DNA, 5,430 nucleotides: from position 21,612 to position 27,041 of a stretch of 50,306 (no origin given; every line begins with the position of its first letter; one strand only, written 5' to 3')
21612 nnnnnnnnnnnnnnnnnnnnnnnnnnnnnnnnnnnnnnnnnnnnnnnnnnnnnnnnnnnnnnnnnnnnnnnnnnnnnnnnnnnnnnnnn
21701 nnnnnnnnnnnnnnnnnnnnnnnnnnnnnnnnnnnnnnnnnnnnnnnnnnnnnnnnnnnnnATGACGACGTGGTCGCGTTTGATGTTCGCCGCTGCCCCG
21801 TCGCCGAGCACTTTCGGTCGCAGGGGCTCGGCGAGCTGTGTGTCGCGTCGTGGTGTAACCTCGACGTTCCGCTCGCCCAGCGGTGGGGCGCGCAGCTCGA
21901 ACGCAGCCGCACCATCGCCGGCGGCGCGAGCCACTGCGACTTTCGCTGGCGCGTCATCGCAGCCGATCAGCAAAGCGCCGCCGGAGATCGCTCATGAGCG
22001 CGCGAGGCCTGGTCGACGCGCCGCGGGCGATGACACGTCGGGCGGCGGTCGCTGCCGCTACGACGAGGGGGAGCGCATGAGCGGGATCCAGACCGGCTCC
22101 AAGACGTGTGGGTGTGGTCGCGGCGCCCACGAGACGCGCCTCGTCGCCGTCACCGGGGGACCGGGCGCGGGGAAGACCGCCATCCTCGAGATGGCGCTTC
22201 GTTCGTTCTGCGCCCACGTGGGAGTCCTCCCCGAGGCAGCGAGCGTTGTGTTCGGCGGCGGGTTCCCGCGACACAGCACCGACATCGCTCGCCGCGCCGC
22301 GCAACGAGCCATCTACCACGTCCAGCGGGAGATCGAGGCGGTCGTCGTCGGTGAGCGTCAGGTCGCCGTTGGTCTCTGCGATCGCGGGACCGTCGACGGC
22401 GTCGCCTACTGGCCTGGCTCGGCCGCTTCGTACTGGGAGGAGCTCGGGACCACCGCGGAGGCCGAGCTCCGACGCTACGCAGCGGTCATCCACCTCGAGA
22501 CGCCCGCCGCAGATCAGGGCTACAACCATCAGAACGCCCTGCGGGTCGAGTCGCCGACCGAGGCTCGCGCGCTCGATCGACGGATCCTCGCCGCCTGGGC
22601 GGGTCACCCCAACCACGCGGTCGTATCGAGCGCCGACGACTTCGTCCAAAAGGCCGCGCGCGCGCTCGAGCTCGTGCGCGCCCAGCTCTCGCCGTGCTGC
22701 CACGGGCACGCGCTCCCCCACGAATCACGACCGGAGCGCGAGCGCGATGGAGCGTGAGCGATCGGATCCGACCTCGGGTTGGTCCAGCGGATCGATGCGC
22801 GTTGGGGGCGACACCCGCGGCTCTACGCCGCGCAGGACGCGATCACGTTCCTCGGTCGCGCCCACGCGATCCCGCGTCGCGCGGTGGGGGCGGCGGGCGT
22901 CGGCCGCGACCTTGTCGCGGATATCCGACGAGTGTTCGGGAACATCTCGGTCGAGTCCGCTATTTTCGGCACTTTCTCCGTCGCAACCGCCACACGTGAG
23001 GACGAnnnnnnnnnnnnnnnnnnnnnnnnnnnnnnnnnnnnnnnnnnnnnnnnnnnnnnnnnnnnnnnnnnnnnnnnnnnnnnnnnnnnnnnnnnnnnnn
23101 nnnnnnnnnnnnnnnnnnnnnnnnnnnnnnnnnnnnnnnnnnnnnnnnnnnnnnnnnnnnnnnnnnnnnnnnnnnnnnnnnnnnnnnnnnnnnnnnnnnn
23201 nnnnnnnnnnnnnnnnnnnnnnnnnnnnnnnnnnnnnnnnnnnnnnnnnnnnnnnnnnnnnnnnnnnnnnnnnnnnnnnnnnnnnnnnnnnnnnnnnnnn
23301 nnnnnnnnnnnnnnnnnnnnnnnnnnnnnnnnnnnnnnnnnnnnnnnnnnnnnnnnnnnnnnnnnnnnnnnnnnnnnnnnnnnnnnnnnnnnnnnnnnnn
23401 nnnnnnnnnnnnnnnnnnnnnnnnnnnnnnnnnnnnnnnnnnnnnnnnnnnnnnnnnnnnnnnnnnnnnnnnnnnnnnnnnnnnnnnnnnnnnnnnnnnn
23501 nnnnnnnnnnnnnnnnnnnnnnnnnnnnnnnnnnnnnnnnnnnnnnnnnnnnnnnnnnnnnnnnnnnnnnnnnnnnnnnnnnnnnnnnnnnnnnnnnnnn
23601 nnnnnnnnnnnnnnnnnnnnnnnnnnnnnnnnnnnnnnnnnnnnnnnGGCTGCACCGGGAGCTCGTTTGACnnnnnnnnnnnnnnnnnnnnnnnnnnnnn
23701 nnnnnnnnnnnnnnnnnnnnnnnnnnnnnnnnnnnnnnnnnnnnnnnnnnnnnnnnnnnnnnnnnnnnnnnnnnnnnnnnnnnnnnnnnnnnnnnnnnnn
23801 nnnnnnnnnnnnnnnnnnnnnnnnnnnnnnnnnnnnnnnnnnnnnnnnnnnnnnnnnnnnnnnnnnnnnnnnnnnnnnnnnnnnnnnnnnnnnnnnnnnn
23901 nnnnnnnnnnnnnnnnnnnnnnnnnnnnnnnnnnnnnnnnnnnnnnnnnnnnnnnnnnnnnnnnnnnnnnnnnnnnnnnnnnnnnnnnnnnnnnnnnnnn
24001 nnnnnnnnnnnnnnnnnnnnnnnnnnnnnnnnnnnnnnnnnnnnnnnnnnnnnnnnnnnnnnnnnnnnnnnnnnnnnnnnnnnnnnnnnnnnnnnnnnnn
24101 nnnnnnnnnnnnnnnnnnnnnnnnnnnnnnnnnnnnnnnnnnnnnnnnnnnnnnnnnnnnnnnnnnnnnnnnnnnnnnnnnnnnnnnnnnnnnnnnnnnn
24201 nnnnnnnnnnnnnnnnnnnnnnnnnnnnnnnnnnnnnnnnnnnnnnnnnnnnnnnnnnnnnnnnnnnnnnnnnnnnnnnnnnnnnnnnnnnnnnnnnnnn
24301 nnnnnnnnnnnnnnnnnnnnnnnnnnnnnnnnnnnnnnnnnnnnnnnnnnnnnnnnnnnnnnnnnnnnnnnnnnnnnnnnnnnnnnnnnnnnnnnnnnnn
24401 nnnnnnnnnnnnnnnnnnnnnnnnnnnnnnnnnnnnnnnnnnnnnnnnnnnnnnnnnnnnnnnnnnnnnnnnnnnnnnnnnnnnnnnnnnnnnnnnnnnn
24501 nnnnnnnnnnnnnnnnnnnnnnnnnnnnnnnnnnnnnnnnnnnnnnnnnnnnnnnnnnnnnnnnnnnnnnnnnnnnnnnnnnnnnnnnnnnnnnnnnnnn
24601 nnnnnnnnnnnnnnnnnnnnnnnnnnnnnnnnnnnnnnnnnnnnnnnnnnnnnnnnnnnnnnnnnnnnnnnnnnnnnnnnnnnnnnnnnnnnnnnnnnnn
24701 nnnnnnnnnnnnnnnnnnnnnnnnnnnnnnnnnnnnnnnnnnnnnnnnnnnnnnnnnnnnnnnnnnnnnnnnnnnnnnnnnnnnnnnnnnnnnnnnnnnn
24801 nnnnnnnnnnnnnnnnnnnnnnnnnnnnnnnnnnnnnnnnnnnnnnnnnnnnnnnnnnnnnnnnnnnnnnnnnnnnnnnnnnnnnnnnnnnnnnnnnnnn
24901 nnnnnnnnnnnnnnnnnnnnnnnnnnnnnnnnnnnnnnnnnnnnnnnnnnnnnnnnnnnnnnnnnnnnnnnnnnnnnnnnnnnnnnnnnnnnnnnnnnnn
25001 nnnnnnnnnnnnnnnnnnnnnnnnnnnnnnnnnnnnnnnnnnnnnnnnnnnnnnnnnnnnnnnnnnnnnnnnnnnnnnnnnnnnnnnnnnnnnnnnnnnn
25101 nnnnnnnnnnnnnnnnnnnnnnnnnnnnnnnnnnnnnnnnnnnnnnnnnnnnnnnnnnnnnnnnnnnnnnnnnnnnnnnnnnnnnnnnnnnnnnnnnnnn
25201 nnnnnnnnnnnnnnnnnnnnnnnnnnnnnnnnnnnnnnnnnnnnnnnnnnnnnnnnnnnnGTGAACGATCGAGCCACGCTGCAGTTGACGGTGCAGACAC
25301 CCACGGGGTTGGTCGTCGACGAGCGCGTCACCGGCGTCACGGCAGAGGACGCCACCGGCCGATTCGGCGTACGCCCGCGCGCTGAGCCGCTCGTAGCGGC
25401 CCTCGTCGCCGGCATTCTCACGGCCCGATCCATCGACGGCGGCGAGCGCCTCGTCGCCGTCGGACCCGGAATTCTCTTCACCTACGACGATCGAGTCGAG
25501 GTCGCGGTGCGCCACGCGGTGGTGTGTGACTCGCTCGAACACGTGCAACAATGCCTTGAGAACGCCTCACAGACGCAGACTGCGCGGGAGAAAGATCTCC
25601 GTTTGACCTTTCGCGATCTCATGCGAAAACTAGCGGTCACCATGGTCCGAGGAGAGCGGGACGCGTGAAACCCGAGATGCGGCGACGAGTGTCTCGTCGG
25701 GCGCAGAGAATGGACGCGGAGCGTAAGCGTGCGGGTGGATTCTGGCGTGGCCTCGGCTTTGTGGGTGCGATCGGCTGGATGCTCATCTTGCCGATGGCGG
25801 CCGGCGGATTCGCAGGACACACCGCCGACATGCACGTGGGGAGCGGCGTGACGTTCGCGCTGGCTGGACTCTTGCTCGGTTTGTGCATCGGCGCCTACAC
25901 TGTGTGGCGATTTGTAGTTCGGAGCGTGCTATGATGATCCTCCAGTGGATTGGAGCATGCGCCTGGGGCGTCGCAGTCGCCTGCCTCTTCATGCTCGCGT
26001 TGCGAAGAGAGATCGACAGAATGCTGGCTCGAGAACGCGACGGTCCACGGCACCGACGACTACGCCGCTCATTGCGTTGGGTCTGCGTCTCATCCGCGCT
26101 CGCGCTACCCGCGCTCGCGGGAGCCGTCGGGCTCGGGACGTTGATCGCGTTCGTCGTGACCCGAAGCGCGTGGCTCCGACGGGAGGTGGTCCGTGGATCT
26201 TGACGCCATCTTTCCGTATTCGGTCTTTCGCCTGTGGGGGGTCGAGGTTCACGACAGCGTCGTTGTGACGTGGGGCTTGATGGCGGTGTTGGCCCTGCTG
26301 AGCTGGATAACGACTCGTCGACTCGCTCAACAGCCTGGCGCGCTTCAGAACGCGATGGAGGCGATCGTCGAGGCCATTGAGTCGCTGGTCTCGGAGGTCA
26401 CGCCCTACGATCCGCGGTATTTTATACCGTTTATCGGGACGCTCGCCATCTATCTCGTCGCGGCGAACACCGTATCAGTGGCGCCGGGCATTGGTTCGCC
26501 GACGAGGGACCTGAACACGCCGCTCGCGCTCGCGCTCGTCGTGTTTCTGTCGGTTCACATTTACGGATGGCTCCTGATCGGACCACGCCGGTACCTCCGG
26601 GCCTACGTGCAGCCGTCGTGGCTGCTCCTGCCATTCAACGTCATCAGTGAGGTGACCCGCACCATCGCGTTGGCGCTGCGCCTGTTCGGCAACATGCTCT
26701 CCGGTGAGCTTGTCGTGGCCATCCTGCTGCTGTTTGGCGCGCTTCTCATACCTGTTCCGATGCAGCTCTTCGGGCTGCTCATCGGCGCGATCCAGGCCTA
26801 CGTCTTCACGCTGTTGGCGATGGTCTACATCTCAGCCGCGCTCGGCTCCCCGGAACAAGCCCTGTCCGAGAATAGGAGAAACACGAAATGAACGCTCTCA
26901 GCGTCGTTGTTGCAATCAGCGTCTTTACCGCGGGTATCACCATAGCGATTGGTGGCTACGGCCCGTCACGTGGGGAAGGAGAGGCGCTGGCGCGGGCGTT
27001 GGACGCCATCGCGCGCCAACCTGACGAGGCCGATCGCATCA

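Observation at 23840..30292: Complete N-type ATPase operon (atpD-C-Q-R-B-E-F-A-G) lacking a delta subunit, with a Na+-type c-subunit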

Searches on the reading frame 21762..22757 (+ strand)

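Call 7: search_protein_families(library=pfam, proteins=[window:21762-22757:+], max_evalue=0.001)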
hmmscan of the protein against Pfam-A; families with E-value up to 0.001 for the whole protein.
window:21762-22757:+ (331 aa): 1 family
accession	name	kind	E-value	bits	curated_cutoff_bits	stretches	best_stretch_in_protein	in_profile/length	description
PF13521.12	AAA_28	-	1.6e-16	61.4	27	1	128-291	2-158/164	AAA domain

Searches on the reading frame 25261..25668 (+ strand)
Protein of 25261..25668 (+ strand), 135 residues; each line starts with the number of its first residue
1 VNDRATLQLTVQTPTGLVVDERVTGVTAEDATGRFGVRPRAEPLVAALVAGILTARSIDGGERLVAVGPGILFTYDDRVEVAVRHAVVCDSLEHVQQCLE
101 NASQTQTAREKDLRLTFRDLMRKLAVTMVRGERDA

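Call 3: search_protein_families(library=pfam, proteins=[window:25261-25668:+], max_evalue=0.01)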
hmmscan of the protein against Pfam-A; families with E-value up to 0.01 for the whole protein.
window:25261-25668:+ (135 aa): 1 family
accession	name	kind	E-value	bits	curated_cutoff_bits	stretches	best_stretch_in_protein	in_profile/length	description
PF02823.21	ATP-synt_DE_N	-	8.6e-16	58.1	27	1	7-86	1-80/80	ATP synthase, Delta/Epsilon chain, beta-sandwich domain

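Call 4: search_protein_families(library=ncbifam, proteins=[window:25261-25668:+], max_evalue=0.01)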
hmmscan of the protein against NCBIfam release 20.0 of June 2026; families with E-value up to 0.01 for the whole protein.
window:25261-25668:+ (135 aa): 17 families
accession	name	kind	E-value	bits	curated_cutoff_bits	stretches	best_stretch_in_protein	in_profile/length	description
TIGR03166.1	alt_F1F0_F1_eps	hypoth_equivalog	5.7e-23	81.2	100.1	1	8-118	1-112/122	alternate F1F0 ATPase, F1 subunit epsilon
NF004871.0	PRK06228.1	equivalog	2.3e-19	69.5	135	1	5-119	3-118/133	F0F1 ATP synthase subunit epsilon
NF009981.0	PRK13447.1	equivalog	6.5e-18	64.8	160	1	5-115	3-115/151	F0F1 ATP synthase subunit epsilon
NF009980.0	PRK13446.1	equivalog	2e-11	43.9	129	1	5-107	3-106/136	F0F1 ATP synthase subunit epsilon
TIGR01216.1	ATP_synt_epsi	equivalog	4.7e-10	39.6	67.25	1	6-105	1-102/130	ATP synthase F1 subunit epsilon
NF001846.0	PRK00571.1-3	equivalog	3e-08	33.9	132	1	5-86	2-83/137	F0F1 ATP synthase subunit epsilon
NF009979.0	PRK13444.1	equivalog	2.3e-07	31.2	163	1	6-115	5-115/127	F0F1 ATP synthase subunit epsilon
NF001852.0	PRK00571.2-5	equivalog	4.8e-07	30.1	145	1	24-105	21-103/124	F0F1 ATP synthase subunit epsilon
NF009977.0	PRK13442.1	equivalog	2.6e-06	27.5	80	1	7-93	6-92/102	F0F1 ATP synthase subunit epsilon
NF001847.0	PRK00571.1-4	equivalog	8.8e-06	25.4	135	1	7-113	4-112/139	F0F1 ATP synthase subunit epsilon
NF011322.0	PRK14735.1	equivalog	5.4e-05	23.1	202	1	7-115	3-114/139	F0F1 ATP synthase subunit epsilon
NF001851.0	PRK00571.2-4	equivalog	0.0001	22.4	131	1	6-119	4-120/135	F0F1 ATP synthase subunit epsilon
NF001812.0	PRK00539.1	equivalog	0.00016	21.7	172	1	6-94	3-91/133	F0F1 ATP synthase subunit epsilon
NF009984.0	PRK13450.1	equivalog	0.0002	21.3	164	1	6-92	4-90/133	F0F1 ATP synthase subunit epsilon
NF009982.0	PRK13448.1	equivalog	0.0011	19.1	146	1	5-93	2-89/135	F0F1 ATP synthase subunit epsilon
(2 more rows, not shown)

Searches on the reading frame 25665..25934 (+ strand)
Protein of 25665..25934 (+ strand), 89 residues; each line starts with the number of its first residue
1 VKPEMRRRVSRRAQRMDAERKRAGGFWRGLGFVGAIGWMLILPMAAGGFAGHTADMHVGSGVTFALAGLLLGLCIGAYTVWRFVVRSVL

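Call 3: search_protein_families(library=pfam, proteins=[window:25665-25934:+], max_evalue=0.01)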
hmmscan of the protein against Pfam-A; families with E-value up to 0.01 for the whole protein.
window:25665-25934:+ (89 aa): 1 family
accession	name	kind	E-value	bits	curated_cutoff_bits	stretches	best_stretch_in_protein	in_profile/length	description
PF09527.15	ATPase_gene1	-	7.1e-09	36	26.6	1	30-82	1-53/54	Putative F0F1-ATPase subunit Ca2+/Mg2+ transporter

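Call 4: search_protein_families(library=ncbifam, proteins=[window:25665-25934:+], max_evalue=0.01)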
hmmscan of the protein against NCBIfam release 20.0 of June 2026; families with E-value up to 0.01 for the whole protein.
window:25665-25934:+ (89 aa): 1 family
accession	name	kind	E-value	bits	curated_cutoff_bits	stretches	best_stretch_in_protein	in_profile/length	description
TIGR02230.1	ATPase_gene1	hypoth_equivalog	3.3e-10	40.1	46.7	1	4-86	15-98/100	putative F0F1-ATPase subunit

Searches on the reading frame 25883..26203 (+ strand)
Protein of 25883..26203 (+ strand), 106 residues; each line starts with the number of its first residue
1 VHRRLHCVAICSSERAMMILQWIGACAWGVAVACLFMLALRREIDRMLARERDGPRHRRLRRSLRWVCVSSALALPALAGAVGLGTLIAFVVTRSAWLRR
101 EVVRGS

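Call 3: search_protein_families(library=pfam, proteins=[window:25883-26203:+], max_evalue=0.01)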
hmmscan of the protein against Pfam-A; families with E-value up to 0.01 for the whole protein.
window:25883-26203:+ (106 aa): 0 families

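Call 4: search_protein_families(library=ncbifam, proteins=[window:25883-26203:+], max_evalue=0.01)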
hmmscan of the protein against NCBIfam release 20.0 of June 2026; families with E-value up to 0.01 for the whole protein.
window:25883-26203:+ (106 aa): 0 families

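Call 13: search_protein_families(library=ncbifam, proteins=[window:25931-26203:+, window:25883-26203:+], max_evalue=10)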
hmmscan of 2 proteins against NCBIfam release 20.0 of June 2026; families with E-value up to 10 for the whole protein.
window:25931-26203:+ (90 aa): 1 family
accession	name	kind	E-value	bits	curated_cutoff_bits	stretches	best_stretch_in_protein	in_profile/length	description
NF038083.1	CU044_5270_fam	subfamily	0.12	12.1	100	1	24-76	5-51/284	CU044_5270 family protein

window:25883-26203:+ (106 aa): 2 families
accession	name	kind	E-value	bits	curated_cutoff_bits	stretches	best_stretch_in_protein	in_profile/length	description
NF003348.0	PRK04375.1-1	equivalog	0.11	11.9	285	1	16-98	37-112/292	heme o synthase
NF038083.1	CU044_5270_fam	subfamily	0.87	9.3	100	1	40-92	5-51/284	CU044_5270 family protein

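Call 15: search_protein_families(library=pfam, proteins=[window:25931-26203:+, window:25883-26203:+], max_evalue=10)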
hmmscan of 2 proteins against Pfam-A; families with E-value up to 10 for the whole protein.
window:25931-26203:+ (90 aa): 2 families
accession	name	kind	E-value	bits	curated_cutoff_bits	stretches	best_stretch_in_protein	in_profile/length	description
PF06305.16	LapA_dom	-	6.7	7.1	28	1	62-84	23-45/64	Lipopolysaccharide assembly protein A domain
PF09489.15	CbtB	-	8.1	7.1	27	1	54-76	5-27/51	Probable cobalt transporter subunit (CbtB)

window:25883-26203:+ (106 aa): 2 families
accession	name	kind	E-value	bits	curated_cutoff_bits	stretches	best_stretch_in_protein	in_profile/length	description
PF09489.15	CbtB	-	0.63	10.7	27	0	70-92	5-27/51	Probable cobalt transporter subunit (CbtB)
PF06305.16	LapA_dom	-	8.9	6.7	28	0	78-100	23-45/64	Lipopolysaccharide assembly protein A domain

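Call 21: find_homologous_proteins(query=window:25931-26200:+, max_evalue=0.01)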
Query window:25931-26200:+ (90 aa): 1 proteins with E <= 0.01 among 30 candidates.
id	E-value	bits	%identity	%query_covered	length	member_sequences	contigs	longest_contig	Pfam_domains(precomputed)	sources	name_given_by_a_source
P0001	1.2e-49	184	100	100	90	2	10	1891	-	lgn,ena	-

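Call 31: search_protein_representatives(protein=window:25931-26200:+)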
Query: 90 residues. Proteins with E-value up to 0.001 (for the whole library): 4; up to 1e-10: 2; up to 1e-30: 0. The best 4 are listed.
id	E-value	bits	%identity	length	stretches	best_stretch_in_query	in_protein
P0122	1.6e-29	117.9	66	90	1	1-90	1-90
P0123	5.1e-13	65.1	49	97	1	3-89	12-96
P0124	3.2e-06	43.4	39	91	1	2-89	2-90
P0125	8.4e-04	35.7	38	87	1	2-89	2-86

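Call 60: search_protein_families(library=pfam, proteins=[P0123, P0124], max_evalue=1)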
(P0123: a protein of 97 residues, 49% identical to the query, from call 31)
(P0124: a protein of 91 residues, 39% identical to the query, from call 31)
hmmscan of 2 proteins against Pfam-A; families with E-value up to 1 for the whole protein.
P0123 (97 aa): 1 family
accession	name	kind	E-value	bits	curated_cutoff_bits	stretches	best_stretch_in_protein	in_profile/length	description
PF05255.16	UPF0220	-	0.11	12.4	25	1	11-86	58-130/166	Uncharacterised protein family (UPF0220)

P0124 (91 aa): 1 family
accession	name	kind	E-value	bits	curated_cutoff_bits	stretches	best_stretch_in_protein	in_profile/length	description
PF12966.13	AtpR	-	0.1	13.5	26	1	6-85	3-81/86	N-ATPase, AtpR subunit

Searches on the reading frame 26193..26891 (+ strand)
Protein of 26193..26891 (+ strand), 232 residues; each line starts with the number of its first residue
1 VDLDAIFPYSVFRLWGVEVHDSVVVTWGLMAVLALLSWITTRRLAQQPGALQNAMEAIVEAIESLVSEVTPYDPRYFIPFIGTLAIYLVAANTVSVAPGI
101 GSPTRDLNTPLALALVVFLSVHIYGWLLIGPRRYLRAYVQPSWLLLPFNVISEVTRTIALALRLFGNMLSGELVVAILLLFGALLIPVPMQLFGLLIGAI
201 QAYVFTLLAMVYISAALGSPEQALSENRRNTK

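Call 3: search_protein_families(library=pfam, proteins=[window:26193-26891:+], max_evalue=0.01)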
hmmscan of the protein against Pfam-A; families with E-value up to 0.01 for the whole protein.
window:26193-26891:+ (232 aa): 1 family
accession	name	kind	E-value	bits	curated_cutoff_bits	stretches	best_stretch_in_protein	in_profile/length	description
PF00119.25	ATP-synt_A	-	2.6e-44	152.1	33.9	1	24-214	2-217/217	ATP synthase A chain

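Call 4: search_protein_families(library=ncbifam, proteins=[window:26193-26891:+], max_evalue=0.01)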
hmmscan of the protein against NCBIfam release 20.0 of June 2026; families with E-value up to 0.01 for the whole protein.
window:26193-26891:+ (232 aa): 14 families
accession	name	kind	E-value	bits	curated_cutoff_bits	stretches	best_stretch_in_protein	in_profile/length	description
NF009954.0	PRK13420.1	equivalog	1.2e-66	224.7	272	1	9-224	9-224/229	F0F1 ATP synthase subunit A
NF009955.0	PRK13421.1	equivalog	1.2e-66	224.5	302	1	10-226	10-226/231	F0F1 ATP synthase subunit A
NF004481.0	PRK05815.2-3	equivalog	5.2e-65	219.2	227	1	14-221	12-222/225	F0F1 ATP synthase subunit A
TIGR03306.1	altF1_A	exception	4.6e-62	209.4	302.1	1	17-216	14-215/217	alternate F1F0 ATPase, F0 subunit A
NF004484.0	PRK05815.3-2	equivalog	8.9e-44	149.9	234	1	15-214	15-221/226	F0F1 ATP synthase subunit A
NF004486.0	PRK05815.3-4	equivalog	2e-43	148.8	272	1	4-217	12-223/224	F0F1 ATP synthase subunit A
NF004479.0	PRK05815.1-4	equivalog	1.8e-34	119.1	268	1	15-215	11-232/238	F0F1 ATP synthase subunit A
TIGR01131.1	ATP_synt_6_or_A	equivalog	2e-33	116.2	102.6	1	27-216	21-226/227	F0F1 ATP synthase subunit A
NF004482.0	PRK05815.2-4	equivalog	4.3e-25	88.8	225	1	16-217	26-248/252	F0F1 ATP synthase subunit A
NF004477.0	PRK05815.1-1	equivalog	1.4e-22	80.5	280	1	20-216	41-264/268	F0F1 ATP synthase subunit A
NF004485.0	PRK05815.3-3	equivalog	1.6e-21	76.9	249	2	23-178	28-191/281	F0F1 ATP synthase subunit A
NF004487.0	PRK05815.3-5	equivalog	5.5e-19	68.5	224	2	22-179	29-180/269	F0F1 ATP synthase subunit A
NF009953.0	PRK13419.1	equivalog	2.6e-15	56.6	460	1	21-218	111-331/346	F0F1 ATP synthase subunit A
NF009952.0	PRK13417.1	equivalog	0.0078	15.6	531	0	99-216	215-348/352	F0F1 ATP synthase subunit A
